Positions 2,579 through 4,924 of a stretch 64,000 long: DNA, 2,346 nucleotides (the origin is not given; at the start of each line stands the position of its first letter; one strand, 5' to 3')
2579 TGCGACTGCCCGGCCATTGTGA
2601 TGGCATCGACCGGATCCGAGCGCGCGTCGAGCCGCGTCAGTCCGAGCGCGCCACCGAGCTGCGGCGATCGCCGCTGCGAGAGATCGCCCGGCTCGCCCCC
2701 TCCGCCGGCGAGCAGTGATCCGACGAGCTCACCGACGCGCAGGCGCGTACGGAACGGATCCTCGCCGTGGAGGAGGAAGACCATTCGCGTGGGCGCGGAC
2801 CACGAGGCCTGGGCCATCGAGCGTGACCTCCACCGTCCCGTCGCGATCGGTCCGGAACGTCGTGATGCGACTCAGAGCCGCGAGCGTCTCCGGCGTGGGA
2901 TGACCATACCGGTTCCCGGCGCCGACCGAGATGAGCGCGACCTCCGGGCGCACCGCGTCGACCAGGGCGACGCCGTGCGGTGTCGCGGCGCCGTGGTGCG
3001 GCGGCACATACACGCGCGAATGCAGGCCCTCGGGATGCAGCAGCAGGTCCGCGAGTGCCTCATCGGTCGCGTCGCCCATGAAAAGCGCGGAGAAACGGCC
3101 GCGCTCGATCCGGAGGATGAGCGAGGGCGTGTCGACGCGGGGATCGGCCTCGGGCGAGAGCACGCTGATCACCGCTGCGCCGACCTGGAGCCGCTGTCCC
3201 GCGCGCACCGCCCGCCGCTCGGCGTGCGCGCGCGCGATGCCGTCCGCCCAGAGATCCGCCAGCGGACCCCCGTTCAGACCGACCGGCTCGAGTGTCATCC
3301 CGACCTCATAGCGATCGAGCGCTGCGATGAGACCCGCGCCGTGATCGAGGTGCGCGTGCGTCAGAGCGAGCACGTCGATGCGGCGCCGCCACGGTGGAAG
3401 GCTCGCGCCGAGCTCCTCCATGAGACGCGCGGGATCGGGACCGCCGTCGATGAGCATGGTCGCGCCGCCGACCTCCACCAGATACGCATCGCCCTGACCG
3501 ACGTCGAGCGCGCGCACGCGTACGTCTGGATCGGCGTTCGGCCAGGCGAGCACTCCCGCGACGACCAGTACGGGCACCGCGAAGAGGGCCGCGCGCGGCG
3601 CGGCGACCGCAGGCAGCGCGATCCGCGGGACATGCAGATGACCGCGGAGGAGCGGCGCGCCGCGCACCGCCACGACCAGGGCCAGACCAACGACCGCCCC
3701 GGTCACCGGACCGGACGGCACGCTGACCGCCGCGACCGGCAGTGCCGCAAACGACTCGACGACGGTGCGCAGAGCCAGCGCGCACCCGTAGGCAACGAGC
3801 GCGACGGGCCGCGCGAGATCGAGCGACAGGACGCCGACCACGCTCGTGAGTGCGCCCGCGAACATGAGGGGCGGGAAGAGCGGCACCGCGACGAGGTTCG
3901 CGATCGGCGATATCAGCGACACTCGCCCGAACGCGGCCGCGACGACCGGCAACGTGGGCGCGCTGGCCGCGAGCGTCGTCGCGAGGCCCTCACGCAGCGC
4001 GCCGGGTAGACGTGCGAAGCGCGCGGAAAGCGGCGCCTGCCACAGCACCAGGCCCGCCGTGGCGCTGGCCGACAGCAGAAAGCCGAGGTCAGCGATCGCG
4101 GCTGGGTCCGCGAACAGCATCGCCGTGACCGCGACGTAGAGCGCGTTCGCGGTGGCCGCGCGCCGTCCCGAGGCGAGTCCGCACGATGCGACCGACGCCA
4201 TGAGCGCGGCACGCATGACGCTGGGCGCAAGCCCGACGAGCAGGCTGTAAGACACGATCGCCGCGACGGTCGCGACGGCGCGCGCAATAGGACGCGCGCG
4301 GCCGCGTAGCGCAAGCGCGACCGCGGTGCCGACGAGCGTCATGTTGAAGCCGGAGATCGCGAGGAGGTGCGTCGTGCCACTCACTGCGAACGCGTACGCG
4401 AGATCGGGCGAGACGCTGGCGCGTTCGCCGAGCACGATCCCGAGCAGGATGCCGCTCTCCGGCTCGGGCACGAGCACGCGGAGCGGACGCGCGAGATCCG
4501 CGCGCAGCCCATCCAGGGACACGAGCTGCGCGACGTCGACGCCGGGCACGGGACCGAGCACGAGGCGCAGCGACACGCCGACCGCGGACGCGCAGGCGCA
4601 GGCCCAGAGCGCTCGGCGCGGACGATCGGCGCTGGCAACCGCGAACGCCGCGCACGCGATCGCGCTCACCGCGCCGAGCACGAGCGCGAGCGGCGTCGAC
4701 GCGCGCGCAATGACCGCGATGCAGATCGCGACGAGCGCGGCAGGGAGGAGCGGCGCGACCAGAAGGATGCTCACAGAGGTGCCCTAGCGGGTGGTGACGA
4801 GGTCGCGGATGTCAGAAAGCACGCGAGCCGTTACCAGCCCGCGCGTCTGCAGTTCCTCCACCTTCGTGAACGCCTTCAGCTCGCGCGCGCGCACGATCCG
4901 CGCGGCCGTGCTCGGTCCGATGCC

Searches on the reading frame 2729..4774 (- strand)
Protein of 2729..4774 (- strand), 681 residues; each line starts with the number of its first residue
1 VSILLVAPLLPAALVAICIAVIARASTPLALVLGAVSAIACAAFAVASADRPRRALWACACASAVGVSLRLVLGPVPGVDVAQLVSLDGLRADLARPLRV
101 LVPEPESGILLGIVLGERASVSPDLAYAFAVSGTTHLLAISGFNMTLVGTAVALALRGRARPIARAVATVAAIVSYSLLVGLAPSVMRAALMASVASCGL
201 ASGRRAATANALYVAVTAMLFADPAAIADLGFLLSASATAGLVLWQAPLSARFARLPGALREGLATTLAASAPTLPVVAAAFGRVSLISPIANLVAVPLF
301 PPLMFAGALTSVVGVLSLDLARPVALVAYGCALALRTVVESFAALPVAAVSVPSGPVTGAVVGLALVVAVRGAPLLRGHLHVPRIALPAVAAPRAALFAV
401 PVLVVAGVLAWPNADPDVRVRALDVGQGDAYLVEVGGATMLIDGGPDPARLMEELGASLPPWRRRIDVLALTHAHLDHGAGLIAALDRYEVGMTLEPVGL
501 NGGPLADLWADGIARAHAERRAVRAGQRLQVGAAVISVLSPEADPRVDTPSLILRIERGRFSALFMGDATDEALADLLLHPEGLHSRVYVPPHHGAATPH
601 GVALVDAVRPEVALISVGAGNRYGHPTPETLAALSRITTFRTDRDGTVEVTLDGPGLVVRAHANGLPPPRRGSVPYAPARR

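Call 38: search_protein_families(library=pfam, proteins=[window:2729-4774:-], max_evalue=0.01)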
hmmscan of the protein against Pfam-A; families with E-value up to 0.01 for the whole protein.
window:2729-4774:- (681 aa): 4 families
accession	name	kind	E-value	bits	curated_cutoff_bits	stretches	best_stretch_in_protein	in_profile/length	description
PF03772.21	Competence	-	2.2e-49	168.7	23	1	113-369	1-262/270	Competence protein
PF00753.33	Lactamase_B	-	6.6e-09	36.4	22.7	1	424-489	2-67/196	Metallo-beta-lactamase superfamily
PF12706.13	Lactamase_B_2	-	9.8e-06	25.7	27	1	440-610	3-192/200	Beta-lactamase superfamily domain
PF25281.1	MBL_MAP1B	-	0.0062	16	37.6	0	425-488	28-87/279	MAP1B MBL-like domain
